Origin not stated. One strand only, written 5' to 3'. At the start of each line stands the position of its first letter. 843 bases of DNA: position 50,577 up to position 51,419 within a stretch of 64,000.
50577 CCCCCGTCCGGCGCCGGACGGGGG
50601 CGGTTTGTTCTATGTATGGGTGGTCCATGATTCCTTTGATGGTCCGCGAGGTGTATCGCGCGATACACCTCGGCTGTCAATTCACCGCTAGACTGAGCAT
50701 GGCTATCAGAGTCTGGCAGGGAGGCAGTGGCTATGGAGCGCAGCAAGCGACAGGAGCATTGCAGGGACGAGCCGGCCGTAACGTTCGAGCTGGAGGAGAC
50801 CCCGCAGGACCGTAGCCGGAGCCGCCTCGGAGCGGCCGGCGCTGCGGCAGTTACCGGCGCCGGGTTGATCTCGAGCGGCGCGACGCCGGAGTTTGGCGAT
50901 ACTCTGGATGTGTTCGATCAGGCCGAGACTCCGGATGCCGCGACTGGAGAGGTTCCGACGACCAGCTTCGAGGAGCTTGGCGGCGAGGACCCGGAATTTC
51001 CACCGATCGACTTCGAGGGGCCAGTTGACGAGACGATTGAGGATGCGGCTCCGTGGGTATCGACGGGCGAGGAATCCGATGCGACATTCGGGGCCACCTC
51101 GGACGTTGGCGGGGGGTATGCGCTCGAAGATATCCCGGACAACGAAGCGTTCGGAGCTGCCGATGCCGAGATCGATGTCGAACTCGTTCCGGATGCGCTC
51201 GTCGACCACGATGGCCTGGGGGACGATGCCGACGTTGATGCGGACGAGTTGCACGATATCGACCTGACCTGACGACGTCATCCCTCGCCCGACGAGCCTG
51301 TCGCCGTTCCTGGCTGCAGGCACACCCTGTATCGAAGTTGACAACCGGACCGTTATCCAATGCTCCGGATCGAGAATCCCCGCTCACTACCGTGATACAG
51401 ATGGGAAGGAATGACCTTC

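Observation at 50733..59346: Hyper-acidic anchored surface-protein locus with a ~2,600-aa cysteine-free Tyr/Asp/Glu repeat giant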

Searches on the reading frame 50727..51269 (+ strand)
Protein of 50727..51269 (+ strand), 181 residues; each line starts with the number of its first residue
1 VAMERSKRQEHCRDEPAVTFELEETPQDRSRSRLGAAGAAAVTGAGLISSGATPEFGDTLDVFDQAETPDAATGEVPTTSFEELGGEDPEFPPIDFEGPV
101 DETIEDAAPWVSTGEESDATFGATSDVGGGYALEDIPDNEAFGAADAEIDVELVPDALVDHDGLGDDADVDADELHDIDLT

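Call 8: search_protein_families(library=pfam, proteins=[window:50727-51269:+], max_evalue=1)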
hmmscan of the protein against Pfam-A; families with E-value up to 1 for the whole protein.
window:50727-51269:+ (181 aa): 0 families

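Call 9: search_protein_families(library=ncbifam, proteins=[window:50727-51269:+], max_evalue=1)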
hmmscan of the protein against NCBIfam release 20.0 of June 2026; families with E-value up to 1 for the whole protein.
window:50727-51269:+ (181 aa): 0 families

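Call 85: search_protein_families(library=padloc, proteins=[window:50727-51269:+], max_evalue=0.01)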
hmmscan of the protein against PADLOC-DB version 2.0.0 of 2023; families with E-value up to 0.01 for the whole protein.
window:50727-51269:+ (181 aa): 0 families
